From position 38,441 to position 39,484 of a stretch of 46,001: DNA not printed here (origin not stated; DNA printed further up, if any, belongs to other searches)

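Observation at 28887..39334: Two Ser/Cys pairs of discrete thioesterases bracket the Cy-NRPS pair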

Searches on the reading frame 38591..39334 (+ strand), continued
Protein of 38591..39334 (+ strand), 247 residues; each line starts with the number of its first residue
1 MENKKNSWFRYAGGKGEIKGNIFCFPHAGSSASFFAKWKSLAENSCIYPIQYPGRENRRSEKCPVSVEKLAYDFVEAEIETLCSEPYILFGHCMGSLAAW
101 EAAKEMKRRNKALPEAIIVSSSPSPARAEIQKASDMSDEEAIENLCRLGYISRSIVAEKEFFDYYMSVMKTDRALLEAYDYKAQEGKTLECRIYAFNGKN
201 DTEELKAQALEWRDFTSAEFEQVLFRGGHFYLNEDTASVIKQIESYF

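Call 64: fold_search(model_id=the predicted structure, library=pdb)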
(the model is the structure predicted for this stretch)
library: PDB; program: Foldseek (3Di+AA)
matches with E <= 10: 1651; with E <= 0.001: 964
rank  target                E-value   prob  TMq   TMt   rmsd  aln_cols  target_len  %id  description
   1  7e3z                  1.3e-21  1.00  0.81  0.81   2.4       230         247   29  Non-Ribosomal Peptide Synthetases, Thioesterase (released 2021-12-22)
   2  3qmv_B                3.1e-20  1.00  0.83  0.81   2.5       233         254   28  RedJ-Thioesterase from the Prodiginine biosynthetic pathway in Streptomyces coelicolor (released 2011-05-04)
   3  3qmw_B                4.5e-20  1.00  0.81  0.81   6.3       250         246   28  RedJ with PEG molecule bound in the active site (released 2011-05-04)
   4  3qmv_C                7.4e-20  1.00  0.83  0.77   2.5       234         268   28  RedJ-Thioesterase from the Prodiginine biosynthetic pathway in Streptomyces coelicolor (released 2011-05-04)
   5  3qmv_D                1.8e-19  1.00  0.83  0.77   2.5       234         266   28  RedJ-Thioesterase from the Prodiginine biosynthetic pathway in Streptomyces coelicolor (released 2011-05-04)
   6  3fla_A                2.7e-19  1.00  0.76  0.76   3.8       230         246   28  RifR - Type II thioesterase from Rifamycin NRPS/PKS biosynthetic pathway - Form 1 (released 2009-01-06)
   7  3qmw_A                2.9e-19  1.00  0.81  0.82   2.7       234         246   28  RedJ with PEG molecule bound in the active site (released 2011-05-04)
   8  5ugz_A                3.9e-19  1.00  0.83  0.86   2.3       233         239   24  Crystal structure of ClbQ from the colibactin NRPS/PKS pathway (released 2017-09-20)
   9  3qmv_A                6.1e-19  1.00  0.81  0.82   2.5       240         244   27  RedJ-Thioesterase from the Prodiginine biosynthetic pathway in Streptomyces coelicolor (released 2011-05-04)
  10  6vap_B                6.9e-19  1.00  0.83  0.83   2.9       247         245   30  Structure of the type II thioesterase BorB from the borrelidin biosynthetic cluster (released 2020-05-06)
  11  3flb                  1.4e-18  1.00  0.78  0.78   3.6       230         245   28  RifR - Type II thioesterase from Rifamycin NRPS/PKS biosynthetic pathway - Form 2 (released 2009-01-06)
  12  3qmw_D                3.7e-18  1.00  0.83  0.82   2.4       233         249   28  RedJ with PEG molecule bound in the active site (released 2011-05-04)
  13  6vap_A                2.1e-17  1.00  0.78  0.82   3.2       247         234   29  Structure of the type II thioesterase BorB from the borrelidin biosynthetic cluster (released 2020-05-06)
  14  3qmw_C                3.0e-17  1.00  0.76  0.78   2.6       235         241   27  RedJ with PEG molecule bound in the active site (released 2011-05-04)
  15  6ba8                  5.6e-17  1.00  0.83  0.82   2.8       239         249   25  YbtT - Type II thioesterase from Yersiniabactin NRPS/PKS biosynthetic pathway (released 2018-10-31)
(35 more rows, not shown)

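Call 68: search_protein_representatives(alignment_id=A2)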
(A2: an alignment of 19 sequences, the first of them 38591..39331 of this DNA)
Query: 19 sequences, 246 profile positions. Proteins with E-value up to 0.001 (for the whole library): 18802; up to 1e-10: 14019; up to 1e-30: 4697. The best 150 are listed.
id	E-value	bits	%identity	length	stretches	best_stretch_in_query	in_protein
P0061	1.3e-108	378.5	-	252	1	2-244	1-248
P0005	5.7e-100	350.1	-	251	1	2-244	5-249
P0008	1.1e-95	336.1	-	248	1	3-244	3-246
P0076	2.4e-79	282.6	-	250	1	2-243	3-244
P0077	8.0e-79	280.9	-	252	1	2-244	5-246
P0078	1.4e-76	273.5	-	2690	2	3-244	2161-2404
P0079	5.0e-73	261.9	-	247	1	2-244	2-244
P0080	2.9e-70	252.9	-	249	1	1-243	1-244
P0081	3.1e-69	249.5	-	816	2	4-231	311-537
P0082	4.0e-68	245.8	-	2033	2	12-243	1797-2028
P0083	3.2e-66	239.6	-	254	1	2-244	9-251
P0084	4.9e-66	239.0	-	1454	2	4-243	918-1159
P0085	7.8e-66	238.3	-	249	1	2-233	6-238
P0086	1.4e-65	237.5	-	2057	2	11-243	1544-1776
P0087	2.1e-65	236.9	-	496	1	12-243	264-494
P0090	2.0e-64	233.7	-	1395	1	4-245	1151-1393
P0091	1.2e-63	231.2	-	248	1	3-237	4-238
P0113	8.0e-59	215.4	-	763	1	1-238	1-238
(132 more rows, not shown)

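Call 70: list_cluster_members(proteins=[P0076, P0077, P0079, P0083, P0085, P0091, P0078, P0082, P0090, P0113])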
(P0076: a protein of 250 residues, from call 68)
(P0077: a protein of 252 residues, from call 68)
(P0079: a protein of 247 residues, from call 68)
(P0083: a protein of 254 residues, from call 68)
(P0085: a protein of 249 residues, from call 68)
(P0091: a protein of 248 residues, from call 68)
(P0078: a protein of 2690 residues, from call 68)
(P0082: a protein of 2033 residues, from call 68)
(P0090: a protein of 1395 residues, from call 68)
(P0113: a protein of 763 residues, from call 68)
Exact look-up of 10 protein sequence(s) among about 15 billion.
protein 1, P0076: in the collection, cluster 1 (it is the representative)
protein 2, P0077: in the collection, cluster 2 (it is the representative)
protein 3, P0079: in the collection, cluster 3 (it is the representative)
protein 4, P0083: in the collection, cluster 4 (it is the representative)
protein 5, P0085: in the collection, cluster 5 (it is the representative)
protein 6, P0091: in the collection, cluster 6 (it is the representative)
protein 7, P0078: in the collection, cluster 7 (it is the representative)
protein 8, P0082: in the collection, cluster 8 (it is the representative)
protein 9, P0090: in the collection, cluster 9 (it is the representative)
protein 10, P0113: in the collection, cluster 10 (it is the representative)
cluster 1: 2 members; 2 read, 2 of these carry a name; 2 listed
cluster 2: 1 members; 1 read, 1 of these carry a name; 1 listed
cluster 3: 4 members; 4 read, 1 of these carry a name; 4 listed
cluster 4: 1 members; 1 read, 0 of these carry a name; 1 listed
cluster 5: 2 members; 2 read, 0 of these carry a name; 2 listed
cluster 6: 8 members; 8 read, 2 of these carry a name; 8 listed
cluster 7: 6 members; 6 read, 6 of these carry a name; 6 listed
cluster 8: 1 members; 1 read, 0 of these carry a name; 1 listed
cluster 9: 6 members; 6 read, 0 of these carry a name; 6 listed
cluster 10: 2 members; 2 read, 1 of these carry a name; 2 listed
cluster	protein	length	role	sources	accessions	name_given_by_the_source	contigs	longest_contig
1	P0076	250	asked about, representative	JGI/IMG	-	medium-chain acyl-[acyl-carrier-protein] hydrolase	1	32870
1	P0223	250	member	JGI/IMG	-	surfactin synthase thioesterase subunit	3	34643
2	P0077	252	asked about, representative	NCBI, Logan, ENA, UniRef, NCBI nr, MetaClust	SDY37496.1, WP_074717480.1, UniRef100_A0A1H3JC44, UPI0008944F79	thioesterase II family protein [Lachnobacterium bovis] | Medium-chain acyl-[acyl-carrier-protein] hydrolase n=1 Tax=Lachnobacterium bovis DSM ... | thioesterase domain-containing protein [Lachnobacterium bovis]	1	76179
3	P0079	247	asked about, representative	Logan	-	-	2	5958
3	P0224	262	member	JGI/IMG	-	surfactin synthase thioesterase subunit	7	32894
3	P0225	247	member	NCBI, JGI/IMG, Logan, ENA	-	-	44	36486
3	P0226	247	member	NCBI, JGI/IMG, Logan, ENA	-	-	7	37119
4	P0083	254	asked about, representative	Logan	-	-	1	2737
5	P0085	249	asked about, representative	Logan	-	-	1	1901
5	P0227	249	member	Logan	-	-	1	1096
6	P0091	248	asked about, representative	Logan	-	-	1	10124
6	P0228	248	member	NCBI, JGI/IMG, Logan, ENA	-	surfactin synthase thioesterase subunit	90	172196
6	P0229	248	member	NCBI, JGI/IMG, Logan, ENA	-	surfactin synthase thioesterase subunit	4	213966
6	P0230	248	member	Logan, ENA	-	-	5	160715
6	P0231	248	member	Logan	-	-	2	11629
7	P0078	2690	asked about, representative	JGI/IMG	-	acyl transferase domain-containing protein/surfactin synthase thioesterase subunit/acyl ...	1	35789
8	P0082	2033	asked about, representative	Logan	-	-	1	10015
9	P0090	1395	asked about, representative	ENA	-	-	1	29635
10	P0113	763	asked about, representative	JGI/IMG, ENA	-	-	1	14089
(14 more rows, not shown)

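Call 75: find_encoding_contigs(protein=P0077, flank=10000, max_places=1)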
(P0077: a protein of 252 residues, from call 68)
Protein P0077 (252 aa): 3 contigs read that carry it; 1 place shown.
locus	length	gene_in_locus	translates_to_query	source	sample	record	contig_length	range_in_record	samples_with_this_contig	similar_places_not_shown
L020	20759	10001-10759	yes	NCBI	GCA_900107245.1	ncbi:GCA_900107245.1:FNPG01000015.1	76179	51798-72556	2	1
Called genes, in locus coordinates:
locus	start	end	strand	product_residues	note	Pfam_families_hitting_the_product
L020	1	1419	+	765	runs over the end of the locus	PF02687:FtsX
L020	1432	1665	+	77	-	PF00550:PP-binding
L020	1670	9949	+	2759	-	PF00668:Condensation, PF00501:AMP-binding, PF13193:AMP-binding_C (faint), PF00550:PP-binding (weak), PF00668:Condensation, PF00501:AMP-binding, PF00550:PP-binding, PF00975:Thioesterase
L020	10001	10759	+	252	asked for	PF00975:Thioesterase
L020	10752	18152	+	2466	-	PF00668:Condensation, PF00501:AMP-binding, PF13489:Methyltransf_23, PF13847:Methyltransf_31, PF08242:Methyltransf_12, PF00550:PP-binding, PF00668:Condensation, PF00501:AMP-binding, +4 more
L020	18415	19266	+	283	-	PF00126:HTH_1, PF03466:LysR_substrate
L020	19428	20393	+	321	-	PF00294:PfkB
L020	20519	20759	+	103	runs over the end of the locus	PF00085:Thioredoxin, PF14595:Thioredoxin_9 (weak), PF13098:Thioredoxin_2 (weak), PF13905:Thioredoxin_8 (faint)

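Call 80: search_dna_similar(query=window:38591-39331:+, collection=plasmids, mode=protein, max_rows=25, max_evalue=0.001)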
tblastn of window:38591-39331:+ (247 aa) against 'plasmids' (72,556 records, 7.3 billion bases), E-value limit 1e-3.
Records with a match: 769; places in all: 1133; records where one place covers at least 80% of the query: 756.
Best place of each record, by identity: <60% 769.
By first word of the organism name: Streptomyces 169; Salmonella 165; Bacillus 122; Burkholderia 57; Klebsiella 33; Ralstonia 25; Vibrio 20; Agrobacterium 15; Azospirillum 13; Pseudomonas 9; and 67 more.
By predicted mobility (MOB-suite, as given by PLSDB): non-mobilizable 418; conjugative 249; mobilizable 102.
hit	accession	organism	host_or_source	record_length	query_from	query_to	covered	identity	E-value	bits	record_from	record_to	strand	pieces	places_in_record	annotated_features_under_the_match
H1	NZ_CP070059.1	Staphylococcus epidermidis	-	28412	19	245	92%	34.2%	2e-25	111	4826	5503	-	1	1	thioesterase domain-containing protein | SDR family NAD(P)-dependent oxidoreductase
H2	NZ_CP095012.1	Streptomyces sp. 2P-4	cell culture,mudflats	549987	1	235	95%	32.5%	1e-26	114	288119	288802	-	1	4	alpha/beta fold hydrolase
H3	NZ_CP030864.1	Streptomyces globosus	cell culture,environment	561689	1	235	95%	32.5%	1e-26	114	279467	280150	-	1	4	alpha/beta fold hydrolase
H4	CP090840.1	Streptomyces viridifaciens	Whole organism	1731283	1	245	99%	31.0%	8e-31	127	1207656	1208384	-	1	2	alpha/beta fold hydrolase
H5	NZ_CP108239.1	Streptomyces exfoliatus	-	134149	6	243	96%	31.9%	6e-33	133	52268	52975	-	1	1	alpha/beta fold hydrolase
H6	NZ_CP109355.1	Streptomyces sp. NBC_01563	-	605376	2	243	98%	31.2%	1e-28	120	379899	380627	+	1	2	none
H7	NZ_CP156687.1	Burkholderia stagnalis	Bacterial cells,soils collected in ...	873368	6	243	96%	31.7%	5e-23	104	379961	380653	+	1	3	alpha/beta fold hydrolase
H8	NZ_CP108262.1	Streptomyces sp. NBC_00053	-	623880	9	243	95%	32.1%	8e-28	118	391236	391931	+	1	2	none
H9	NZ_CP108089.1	Streptomyces sp. NBC_00250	-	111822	6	239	95%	32.1%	3e-30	125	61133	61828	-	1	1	alpha/beta fold hydrolase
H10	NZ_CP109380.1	Streptomyces sp. NBC_01546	-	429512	6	234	93%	32.8%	2e-29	123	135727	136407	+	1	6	alpha/beta fold hydrolase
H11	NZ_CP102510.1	Streptomyces sp. NBC_00162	bacterial isolate,soil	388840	6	234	93%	32.8%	2e-29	123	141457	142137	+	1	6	alpha/beta fold hydrolase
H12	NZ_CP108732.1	Streptomyces sp. NBC_00987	-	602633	2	243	98%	30.9%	3e-25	110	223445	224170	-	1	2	thioesterase domain-containing protein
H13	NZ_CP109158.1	Streptomyces sp. NBC_01732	-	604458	2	243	98%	30.9%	3e-25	110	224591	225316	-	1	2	thioesterase domain-containing protein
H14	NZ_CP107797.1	Streptomyces sp. NBC_00557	-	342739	6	247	98%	30.9%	7e-34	135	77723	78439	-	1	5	alpha/beta fold hydrolase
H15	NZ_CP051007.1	Streptomyces griseofuscus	-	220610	6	244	97%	31.3%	6e-31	127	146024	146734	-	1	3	alpha/beta fold hydrolase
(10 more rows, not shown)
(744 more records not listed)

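Call 97: search_solved_structures(query=A2, max_evalue=0.01)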
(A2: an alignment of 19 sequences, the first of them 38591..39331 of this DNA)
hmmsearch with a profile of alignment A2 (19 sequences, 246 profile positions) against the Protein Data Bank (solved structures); distinct sequences matched with E-value up to 0.01: 24.
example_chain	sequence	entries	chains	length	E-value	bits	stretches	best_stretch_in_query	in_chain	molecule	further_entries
3flb_A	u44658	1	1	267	1.2e-42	149.2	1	3-243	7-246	RifR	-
3fla_A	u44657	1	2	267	1.4e-42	149.1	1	3-243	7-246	RifR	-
6vap_A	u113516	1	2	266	1.6e-41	145.6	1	4-243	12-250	Thioesterase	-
5ugz_A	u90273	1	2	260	7.8e-41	143.3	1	11-244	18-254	Putative thioesterase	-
9pc6_A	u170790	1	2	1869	8.4e-41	143.2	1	3-243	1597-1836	6-deoxyerythronolide-B synthase,RifR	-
3qmw_A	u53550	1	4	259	3.6e-40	141.1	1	18-229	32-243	Thioesterase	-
3qmv_A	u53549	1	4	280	4.7e-40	140.8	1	18-229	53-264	Thioesterase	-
4xjv_A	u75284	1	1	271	6.5e-38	133.8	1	4-236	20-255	S-acyl fatty acid synthase thioesterase, medium chain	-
6fvj_A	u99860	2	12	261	2.5e-35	125.3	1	13-243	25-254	Thioesterase | Probable thioesterase TesA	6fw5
7e3z_A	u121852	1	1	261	1.1e-32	116.7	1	17-230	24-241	thioesterase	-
2k2q_B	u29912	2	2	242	8.7e-32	113.7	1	12-243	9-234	Surfactin synthetase thioesterase subunit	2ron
6ba9_A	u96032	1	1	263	6.8e-29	104.2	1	14-242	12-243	Iron aquisition yersiniabactin synthesis enzyme, YbtT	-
6ba8_A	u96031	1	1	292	1e-28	103.7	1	13-242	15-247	Iron aquisition yersiniabactin synthesis enzyme, YbtT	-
4zxh_A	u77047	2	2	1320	5e-06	29.3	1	14-241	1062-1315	ABBFA_003403 | Tyrocidine synthetase 3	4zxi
6n8e_A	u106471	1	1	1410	9.5e-05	25.2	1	11-234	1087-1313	holo-ObiF1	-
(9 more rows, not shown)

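Call 101: find_encoding_contigs(protein=P0228, flank=10000, max_places=1)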
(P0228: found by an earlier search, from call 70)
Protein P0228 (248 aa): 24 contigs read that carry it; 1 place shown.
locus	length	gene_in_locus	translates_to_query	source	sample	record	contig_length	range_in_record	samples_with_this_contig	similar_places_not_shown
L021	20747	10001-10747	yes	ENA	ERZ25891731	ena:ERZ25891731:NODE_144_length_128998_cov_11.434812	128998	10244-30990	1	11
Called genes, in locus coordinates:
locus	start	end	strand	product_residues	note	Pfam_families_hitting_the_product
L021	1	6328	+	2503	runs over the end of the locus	PF00109:ketoacyl-synt, PF02801:Ketoacyl-synt_C, PF16197:KAsynt_C_assoc, PF22336:RhiE-like_linker (weak), PF00698:Acyl_transf_1, PF00668:Condensation, PF00501:AMP-binding, PF00668:Condensation, +4 more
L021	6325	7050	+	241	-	PF00975:Thioesterase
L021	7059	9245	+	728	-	PF00109:ketoacyl-synt, PF02801:Ketoacyl-synt_C (weak), PF16197:KAsynt_C_assoc, PF22336:RhiE-like_linker, PF22621:CurL-like_PKS_C, PF00550:PP-binding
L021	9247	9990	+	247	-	PF00106:adh_short, PF08659:KR, PF13561:adh_short_C2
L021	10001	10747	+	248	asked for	PF00975:Thioesterase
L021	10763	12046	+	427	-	PF00668:Condensation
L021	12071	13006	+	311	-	PF00005:ABC_tran, PF13304:AAA_21 (weak)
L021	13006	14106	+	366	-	PF12679:ABC2_membrane_2, PF12698:ABC2_membrane_3, PF01061:ABC2_membrane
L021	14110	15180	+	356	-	PF12698:ABC2_membrane_3, PF01061:ABC2_membrane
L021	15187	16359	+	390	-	PF08240:ADH_N, PF00107:ADH_zinc_N, PF13602:ADH_zinc_N_2 (weak)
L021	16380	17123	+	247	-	PF00975:Thioesterase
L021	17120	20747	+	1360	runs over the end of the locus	PF00109:ketoacyl-synt, PF02801:Ketoacyl-synt_C, PF16197:KAsynt_C_assoc, PF00698:Acyl_transf_1, PF08242:Methyltransf_12, PF13847:Methyltransf_31, PF00550:PP-binding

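Call 102: find_encoding_contigs(protein=P0225, flank=10000, max_places=1)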
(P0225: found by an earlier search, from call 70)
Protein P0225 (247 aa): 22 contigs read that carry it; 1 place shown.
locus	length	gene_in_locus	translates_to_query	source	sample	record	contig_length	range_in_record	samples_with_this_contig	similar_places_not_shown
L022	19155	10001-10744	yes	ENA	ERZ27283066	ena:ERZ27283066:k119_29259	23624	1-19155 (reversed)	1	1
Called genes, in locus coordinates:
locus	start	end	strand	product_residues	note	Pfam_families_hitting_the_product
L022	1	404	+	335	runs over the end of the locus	PF01507:PAPS_reduct (weak)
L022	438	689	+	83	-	-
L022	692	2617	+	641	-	PF00501:AMP-binding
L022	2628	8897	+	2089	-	PF00668:Condensation, PF00501:AMP-binding, PF13193:AMP-binding_C (weak), PF00550:PP-binding, PF23297:ACP_SdgA_C (faint), PF00668:Condensation, PF00501:AMP-binding, PF00550:PP-binding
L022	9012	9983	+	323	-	PF00881:Nitroreductase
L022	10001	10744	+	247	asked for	PF00975:Thioesterase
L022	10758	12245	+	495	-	PF00550:PP-binding, PF01370:Epimerase, PF01073:3Beta_HSD, PF07993:NAD_binding_4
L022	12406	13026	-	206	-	PF02525:Flavodoxin_2, PF03358:FMN_red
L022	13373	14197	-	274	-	PF12838:Fer4_7 (faint), PF13187:Fer4_9 (faint), PF13534:Fer4_17 (faint), PF00037:Fer4 (weak), PF13237:Fer4_10 (faint)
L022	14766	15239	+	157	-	PF13673:Acetyltransf_10 (weak), PF00583:Acetyltransf_1, PF13508:Acetyltransf_7, PF08445:FR47 (weak)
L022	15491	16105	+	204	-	-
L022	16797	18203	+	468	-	-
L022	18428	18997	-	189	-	PF00266:Aminotran_5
